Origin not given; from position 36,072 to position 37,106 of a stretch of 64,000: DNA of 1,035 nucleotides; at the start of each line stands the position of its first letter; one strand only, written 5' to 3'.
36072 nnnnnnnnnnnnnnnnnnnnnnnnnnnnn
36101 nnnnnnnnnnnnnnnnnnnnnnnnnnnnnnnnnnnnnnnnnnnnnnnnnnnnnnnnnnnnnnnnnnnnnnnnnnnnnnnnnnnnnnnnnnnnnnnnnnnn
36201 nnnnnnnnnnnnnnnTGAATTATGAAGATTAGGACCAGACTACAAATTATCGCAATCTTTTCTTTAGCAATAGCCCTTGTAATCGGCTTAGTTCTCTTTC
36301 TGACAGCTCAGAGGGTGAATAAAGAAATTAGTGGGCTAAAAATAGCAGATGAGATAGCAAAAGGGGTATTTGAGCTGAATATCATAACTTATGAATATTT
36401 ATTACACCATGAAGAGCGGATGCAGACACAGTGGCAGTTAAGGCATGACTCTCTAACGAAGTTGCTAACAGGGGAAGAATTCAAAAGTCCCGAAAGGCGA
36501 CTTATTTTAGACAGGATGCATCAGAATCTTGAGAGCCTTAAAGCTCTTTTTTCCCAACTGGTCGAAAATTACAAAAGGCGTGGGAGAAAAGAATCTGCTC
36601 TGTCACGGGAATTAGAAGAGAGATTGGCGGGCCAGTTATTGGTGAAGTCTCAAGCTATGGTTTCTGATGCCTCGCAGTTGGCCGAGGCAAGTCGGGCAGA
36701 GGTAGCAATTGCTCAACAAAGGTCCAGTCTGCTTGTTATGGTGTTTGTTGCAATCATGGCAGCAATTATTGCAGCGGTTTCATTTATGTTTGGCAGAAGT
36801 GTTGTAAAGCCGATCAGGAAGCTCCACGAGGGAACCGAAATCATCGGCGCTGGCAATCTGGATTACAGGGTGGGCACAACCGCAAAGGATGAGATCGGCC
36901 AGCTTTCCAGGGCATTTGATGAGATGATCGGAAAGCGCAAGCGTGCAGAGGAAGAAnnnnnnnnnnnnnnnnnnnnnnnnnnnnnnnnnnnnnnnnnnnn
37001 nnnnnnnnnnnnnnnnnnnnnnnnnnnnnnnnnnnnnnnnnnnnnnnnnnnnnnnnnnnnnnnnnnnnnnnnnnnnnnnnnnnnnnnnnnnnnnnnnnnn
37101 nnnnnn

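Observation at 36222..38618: Paralogous hybrid kinases with a swapped central sensor domain (GAF in copy 1, PAS in copy 2) on an otherwise near-identical scaffold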

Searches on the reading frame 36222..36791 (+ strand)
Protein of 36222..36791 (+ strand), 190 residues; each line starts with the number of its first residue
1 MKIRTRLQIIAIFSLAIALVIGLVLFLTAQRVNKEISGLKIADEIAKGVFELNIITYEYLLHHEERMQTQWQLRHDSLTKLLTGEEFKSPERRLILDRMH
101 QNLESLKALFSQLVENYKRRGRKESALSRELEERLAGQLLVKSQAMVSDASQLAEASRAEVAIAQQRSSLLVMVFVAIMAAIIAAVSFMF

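Call 75: search_protein_representatives(protein=window:36222-36791:+)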
Query: 190 residues. Proteins with E-value up to 0.001 (for the whole library): 2559; up to 1e-10: 1132; up to 1e-30: 87. The best 150 are listed.
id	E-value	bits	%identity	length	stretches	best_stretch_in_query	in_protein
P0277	7.5e-57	208.1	59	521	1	1-189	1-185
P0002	2.1e-56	206.7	59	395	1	1-189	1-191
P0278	5.9e-52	192.2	52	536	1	1-187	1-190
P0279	1.1e-51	191.3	58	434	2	32-190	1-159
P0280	2.7e-51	190.1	54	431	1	1-189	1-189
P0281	3.0e-51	189.9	52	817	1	1-189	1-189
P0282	8.9e-51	188.4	55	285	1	1-190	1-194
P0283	7.6e-50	185.4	54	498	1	1-189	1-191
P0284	5.2e-49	182.7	51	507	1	1-189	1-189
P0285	4.1e-48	179.7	51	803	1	1-187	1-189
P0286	1.9e-46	174.4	54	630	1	1-189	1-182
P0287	2.4e-45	170.7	50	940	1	1-189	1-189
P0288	1.2e-43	165.2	48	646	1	1-189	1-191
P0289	2.2e-43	164.4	48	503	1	1-188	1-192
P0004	2.9e-43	164.0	47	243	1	1-189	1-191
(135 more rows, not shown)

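Call 77: search_protein_families(library=pfam, alignment_id=A2, max_evalue=0.00001)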
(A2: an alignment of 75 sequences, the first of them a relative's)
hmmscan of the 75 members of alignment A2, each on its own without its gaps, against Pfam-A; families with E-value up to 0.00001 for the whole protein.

A. member 1, P0277 (521 aa): 3 families
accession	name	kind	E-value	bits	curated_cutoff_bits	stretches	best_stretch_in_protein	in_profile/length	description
PF02518.31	HATPase_c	-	6.3e-21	75.3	26.4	1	389-511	1-109/111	Histidine kinase-, DNA gyrase B-, and HSP90-like ATPase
PF00512.31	HisKA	-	4.5e-15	55.9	26.9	1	282-348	3-66/66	His Kinase A (phospho-acceptor) domain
PF00672.30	HAMP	-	7e-12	45.9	25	1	185-236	1-52/53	HAMP domain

B. families by the number of members that match (of 75 scanned): 19 families
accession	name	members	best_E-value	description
PF00672.30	HAMP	74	4.7e-23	HAMP domain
PF02518.31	HATPase_c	61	4.2e-31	Histidine kinase-, DNA gyrase B-, and HSP90-like ATPase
PF00512.31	HisKA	51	7.7e-25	His Kinase A (phospho-acceptor) domain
PF13426.13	PAS_9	25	7.2e-37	PAS domain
PF08448.16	PAS_4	25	4.3e-35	PAS fold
PF00989.32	PAS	21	3.3e-34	PAS fold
PF08447.18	PAS_3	16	1.4e-29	PAS fold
PF13188.13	PAS_8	13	1.6e-18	PAS domain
PF13185.12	GAF_2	9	4.5e-22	GAF domain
PF00072.30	Response_reg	8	1.2e-46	Response regulator receiver domain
PF01590.32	GAF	8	1.9e-23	GAF domain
PF07568.18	HisKA_2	5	1.9e-29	Histidine kinase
PF13492.12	GAF_3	5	3.1e-18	GAF domain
PF07730.19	HisKA_3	4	1.5e-19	Histidine kinase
PF07536.20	HWE_HK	3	1.9e-07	HWE histidine kinase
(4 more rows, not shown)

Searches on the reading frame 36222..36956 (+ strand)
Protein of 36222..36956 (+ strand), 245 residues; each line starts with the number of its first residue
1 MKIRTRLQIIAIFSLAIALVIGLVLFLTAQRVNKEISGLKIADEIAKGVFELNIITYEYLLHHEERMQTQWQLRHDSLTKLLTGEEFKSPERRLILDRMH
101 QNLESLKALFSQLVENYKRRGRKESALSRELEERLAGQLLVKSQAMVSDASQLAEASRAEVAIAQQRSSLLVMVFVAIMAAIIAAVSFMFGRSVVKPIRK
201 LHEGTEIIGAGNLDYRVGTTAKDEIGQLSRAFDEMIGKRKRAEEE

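Call 16: find_homologous_proteins(query=window:36222-36956:+)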
Query seq(245 aa) (245 aa): 75 proteins with E <= 0.001 among 1904 candidates.
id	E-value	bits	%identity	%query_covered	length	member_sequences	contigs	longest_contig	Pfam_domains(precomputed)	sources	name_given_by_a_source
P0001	5.7e-92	325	65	100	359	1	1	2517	PF00672.31,PF00512.32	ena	-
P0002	3.0e-83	297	60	100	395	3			PF00672.31,PF00512.32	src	-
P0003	2.3e-80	287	56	100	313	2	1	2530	PF00672.31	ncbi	-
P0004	2.0e-66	242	52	96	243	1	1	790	PF00672.31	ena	-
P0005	1.4e-62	229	46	100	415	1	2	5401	PF00672.31,PF13185.13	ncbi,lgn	-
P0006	7.9e-59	217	45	96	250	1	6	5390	PF00672.31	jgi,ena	-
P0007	4.9e-57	211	45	96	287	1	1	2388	PF00672.31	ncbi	ncbi:MAG: HAMP domain-containing protein, partial [Desulfatiglandales bacterium]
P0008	1.1e-56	210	48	100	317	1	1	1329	PF00672.31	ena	-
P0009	5.0e-55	205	44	99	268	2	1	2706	PF00672.31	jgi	-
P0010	1.1e-54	204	45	96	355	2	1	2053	PF00672.31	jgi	jgi:nitrate/nitrite-specific signal transduction histidine kinase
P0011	2.6e-54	202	50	93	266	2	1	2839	PF00672.31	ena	-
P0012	2.7e-52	196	45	100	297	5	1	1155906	PF00672.31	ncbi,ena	-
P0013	1.0e-49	187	43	98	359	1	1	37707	PF00672.31,PF13426.14,PF13188.14,PF00989.32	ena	-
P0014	3.4e-49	186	73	55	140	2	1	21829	-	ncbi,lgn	-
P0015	2.5e-47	179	65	58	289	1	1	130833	PF00672.31,PF00512.32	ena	-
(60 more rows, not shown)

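Call 39: search_solved_structures(query=window:36222-36956:+, max_evalue=1)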
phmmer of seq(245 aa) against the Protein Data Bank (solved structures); distinct sequences matched with E-value up to 1: 8.
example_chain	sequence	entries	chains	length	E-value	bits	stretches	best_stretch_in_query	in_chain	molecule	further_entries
5jjj_B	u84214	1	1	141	0.00089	22.4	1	153-236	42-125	Sensory rhodopsin II transducer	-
5jjn_B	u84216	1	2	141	0.00098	22.3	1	154-236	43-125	Sensory rhodopsin II transducer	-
4gyc_B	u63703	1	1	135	0.0012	22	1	153-236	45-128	Sensory rhodopsin II transducer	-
2f95_B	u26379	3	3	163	0.0012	22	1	153-236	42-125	Sensory rhodopsin II transducer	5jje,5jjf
8c5v_I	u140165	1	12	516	0.014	18.5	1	166-241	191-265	Methyl-accepting chemotaxis protein I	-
6s1k_E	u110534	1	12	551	0.05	16.7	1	166-241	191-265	Methyl-accepting chemotaxis protein I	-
2rm8_A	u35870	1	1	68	0.16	15.1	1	209-237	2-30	Sensory rhodopsin II transducer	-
4qiw_A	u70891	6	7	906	0.51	13.4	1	68-155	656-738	DNA-directed RNA polymerase | DNA-directed RNA polymerase subunit | DNA-directed RNA polymerase subunit A'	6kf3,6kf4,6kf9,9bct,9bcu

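Call 60: find_related_loci(query=window:36222-36950:+, collection=metagenome_contigs, flank=10000)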
Query window:36222-36950:+ (243 aa) in metagenome_contigs; peptide patterns used: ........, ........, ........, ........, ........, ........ (x = any residue, [..] = any of these).
148 stretches matched a pattern; 3 encode a relative of the query (tblastn E <= 1e-3); 3 distinct loci.
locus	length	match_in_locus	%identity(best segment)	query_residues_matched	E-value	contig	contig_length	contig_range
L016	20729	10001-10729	61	1-243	3e-90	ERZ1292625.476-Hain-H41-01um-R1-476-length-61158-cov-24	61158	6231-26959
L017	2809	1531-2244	42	1-236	2e-59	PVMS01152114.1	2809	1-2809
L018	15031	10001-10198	33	169-235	7e-7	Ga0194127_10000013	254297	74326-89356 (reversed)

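Call 61: predict_structure(alignment_id=A1)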
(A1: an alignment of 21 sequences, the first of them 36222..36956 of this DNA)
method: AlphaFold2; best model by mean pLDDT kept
length: 245 residues; sequences in the alignment: 21
mean_pLDDT: 86.8   pTM: 0.64
mean pLDDT of the five models: 86.8, 86.6, 86.5, 83.0, 80.4
residues with pLDDT >= 90: 106; 70-90: 134; 50-70: 5; < 50: 0
segments of 3 or more residues with pLDDT < 50: none
pLDDT, mean of each block of 10 residues (from residue 1): 77 85 88 90 93 93 92 95 82 91 94 90 80 92 93 92 90 87 85 79 82 75 77 84 81
secondary structure, 60 per line:
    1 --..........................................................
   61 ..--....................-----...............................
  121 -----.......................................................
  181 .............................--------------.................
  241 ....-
elements in order: H3-62 H65-84 H90-120 H126-209 H224-244

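Call 64: search_protein_families(library=pfam, proteins=[L016:7762-8787:+, L016:8933-9991:+, L016:10001-11464:+, L016:12029-14749:+, L016:14749-15192:+, L016:2726-5119:+, L016:5126-6655:+], max_evalue=0.00001)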
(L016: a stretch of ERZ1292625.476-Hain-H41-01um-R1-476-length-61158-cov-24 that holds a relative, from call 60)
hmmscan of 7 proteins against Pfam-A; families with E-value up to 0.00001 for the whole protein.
L016:7762-8787:+ (342 aa): 3 families
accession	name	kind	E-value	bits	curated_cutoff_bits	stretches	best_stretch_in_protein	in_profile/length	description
PF09084.16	NMT1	-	5.8e-27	95.4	20.5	1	60-264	8-216/216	NMT1/THI5 like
PF13379.11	NMT1_2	-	3.8e-15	56.8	24.7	1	60-269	22-248/252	NMT1-like family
PF12974.12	Phosphonate-bd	-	1.3e-06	28.4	27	1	86-255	42-221/242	ABC transporter, phosphonate, periplasmic substrate-binding protein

L016:8933-9991:+ (353 aa): 3 families
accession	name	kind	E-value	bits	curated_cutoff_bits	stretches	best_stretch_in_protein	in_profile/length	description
PF09084.16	NMT1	-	2.2e-28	100.1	20.5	1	67-275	7-216/216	NMT1/THI5 like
PF13379.11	NMT1_2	-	5e-18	66.3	24.7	1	54-277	8-246/252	NMT1-like family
PF04069.17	OpuAC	-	2.8e-08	34.1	21.2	1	76-262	24-227/257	Substrate binding domain of ABC-type glycine betaine transport system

L016:10001-11464:+ (488 aa): 3 families
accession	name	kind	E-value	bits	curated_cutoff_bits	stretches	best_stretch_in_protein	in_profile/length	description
PF02518.31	HATPase_c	-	9.3e-19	68.3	26.4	1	379-487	1-107/111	Histidine kinase-, DNA gyrase B-, and HSP90-like ATPase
PF00512.31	HisKA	-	4.6e-16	59.1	26.9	1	272-336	3-64/66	His Kinase A (phospho-acceptor) domain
PF00672.30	HAMP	-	7.9e-12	45.8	25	1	189-236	1-48/53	HAMP domain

L016:12029-14749:+ (907 aa): 7 families
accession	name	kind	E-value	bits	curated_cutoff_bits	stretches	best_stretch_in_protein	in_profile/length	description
PF13185.12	GAF_2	-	3.8e-32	111.8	28.6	2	329-470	3-132/136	GAF domain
PF02518.31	HATPase_c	-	1.8e-26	93.2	26.4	1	820-897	35-110/111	Histidine kinase-, DNA gyrase B-, and HSP90-like ATPase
PF00512.31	HisKA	-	2.4e-24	85.6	26.9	1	631-699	1-66/66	His Kinase A (phospho-acceptor) domain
PF01590.32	GAF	-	8.8e-17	62.3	22.4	1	333-470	5-130/133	GAF domain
PF08447.18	PAS_3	-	9.6e-17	61.5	25.6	1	523-604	5-87/89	PAS fold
PF00072.30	Response_reg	-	1.8e-15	57.5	30.2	1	11-119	1-108/111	Response regulator receiver domain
PF13492.12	GAF_3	-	1.4e-08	35.7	27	0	189-297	24-126/129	GAF domain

L016:14749-15192:+ (148 aa): 1 family
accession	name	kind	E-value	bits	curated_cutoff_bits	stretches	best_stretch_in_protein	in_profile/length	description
PF00072.30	Response_reg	-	1.7e-26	93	30.2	1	5-117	1-111/111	Response regulator receiver domain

L016:2726-5119:+ (798 aa): 5 families
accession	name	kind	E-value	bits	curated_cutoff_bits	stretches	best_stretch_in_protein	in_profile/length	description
PF02518.31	HATPase_c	-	1.2e-30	106.6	26.4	1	531-655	2-110/111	Histidine kinase-, DNA gyrase B-, and HSP90-like ATPase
PF00512.31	HisKA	-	1.3e-23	83.3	26.9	1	416-483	2-66/66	His Kinase A (phospho-acceptor) domain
PF00072.30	Response_reg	-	3.3e-17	63.1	30.2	1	681-780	2-99/111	Response regulator receiver domain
PF02743.24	dCache_1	-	5.7e-17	62.5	45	1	98-331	2-239/240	Cache domain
PF17201.10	Cache_3-Cache_2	-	3e-06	27.2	27.7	1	221-346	157-297/299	Cache 3/Cache 2 fusion domain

L016:5126-6655:+ (510 aa): 6 families
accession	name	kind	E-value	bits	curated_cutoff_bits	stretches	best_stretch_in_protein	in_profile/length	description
PF00158.32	Sigma54_activat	-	1.5e-57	194.3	20.2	1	179-344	1-167/168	Sigma-54 interaction domain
PF00072.30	Response_reg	-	6.8e-27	94.3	30.2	1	36-145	2-110/111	Response regulator receiver domain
PF14532.12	Sigma54_activ_2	-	1.3e-23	84.2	25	1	181-349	2-138/138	Sigma-54 interaction domain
PF25601.1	AAA_lid_14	-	7.5e-15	55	27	1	350-431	1-81/87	AAA+ ATPase lid domain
PF02954.25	HTH_8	-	2.8e-07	30.6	22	1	452-489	4-41/42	Bacterial regulatory protein, Fis family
PF07728.20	AAA_5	-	3.4e-06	27.5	22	0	202-320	1-123/139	AAA domain (dynein-related subfamily)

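Call 65: fold_search(model_id=the predicted structure, library=pdb)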
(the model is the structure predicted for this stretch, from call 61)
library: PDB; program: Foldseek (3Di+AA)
matches with E <= 10: 735; with E <= 0.001: 6
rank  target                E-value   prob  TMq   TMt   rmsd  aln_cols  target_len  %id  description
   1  5jgp                  7.8e-06  1.00  0.57  0.60   6.2       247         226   13  Crystal structure of the nitrate/nitrite sensor NarQ fragment bound with iodide ions (released 2017-05-31)
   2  5iji                  3.5e-05  1.00  0.47  0.49   9.0       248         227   15  Fragment of nitrate/nitrite sensor histidine kinase NarQ (WT) in symmetric holo state (released 2017-05-31)
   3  6yue                  4.5e-05  1.00  0.48  0.49   9.0       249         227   14  Fragment of nitrate/nitrite sensor histidine kinase NarQ (R50S variant) (released 2020-05-06)
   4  5jef_A                6.9e-05  1.00  0.41  0.45   8.4       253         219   13  Fragment of nitrate/nitrite sensor histidine kinase NarQ (WT) in asymmetric holo state (released 2017-05-31)
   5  5jef_B                1.5e-04  1.00  0.53  0.58   7.5       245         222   17  Fragment of nitrate/nitrite sensor histidine kinase NarQ (WT) in asymmetric holo state (released 2017-05-31)
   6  5jeq                  3.6e-04  1.00  0.35  0.37   9.0       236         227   15  Fragment of nitrate/nitrite sensor histidine kinase NarQ (R50K) in symmetric apo state (released 2017-05-31)
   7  9a65_A                1.2e-03  1.00  0.43  0.19  10.7       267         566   17  Integrative model of YVAQ-MCPB by crosslinking MS and deep learning (released 2024-09-18)
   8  8c5v_I                1.9e-03  1.00  0.65  0.34   7.5       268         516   14  Chemotaxis core signalling unit from E protein lysed E. coli cells (released 2023-09-13)
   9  4k0d_A                5.4e-03  1.00  0.48  0.76   3.2       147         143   14  Periplasmic sensor domain of sensor histidine kinase, Adeh_2942 (released 2013-06-12)
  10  4k0d_B                1.5e-02  1.00  0.47  0.75   3.0       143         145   14  Periplasmic sensor domain of sensor histidine kinase, Adeh_2942 (released 2013-06-12)
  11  5xsd_L                1.7e-02  1.00  0.43  0.83   2.1       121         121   13  XylFII-LytSN complex mutant - D103A (released 2017-08-02)
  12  4uos                  1.7e-02  0.95  0.22  0.27  11.2       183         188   14  Thermodynamic hyperstability in parametrically designed helical bundles (released 2014-11-05)
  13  5xsj_L                2.1e-02  1.00  0.43  0.82   2.4       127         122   12  XylFII-LytSN complex (released 2017-08-02)
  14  9m08_C                3.2e-02  1.00  0.38  0.55   5.5       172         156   13  Structure of outer membrane lipoprotein QseG and histidine kinase QseE complex (released 2025-11-19)
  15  6xyn                  3.5e-02  0.92  0.25  0.34   9.4       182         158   12  Crystal structure of a proteolytic fragment of NarQ comprising sensor and TM domains (released 2020-03-04)
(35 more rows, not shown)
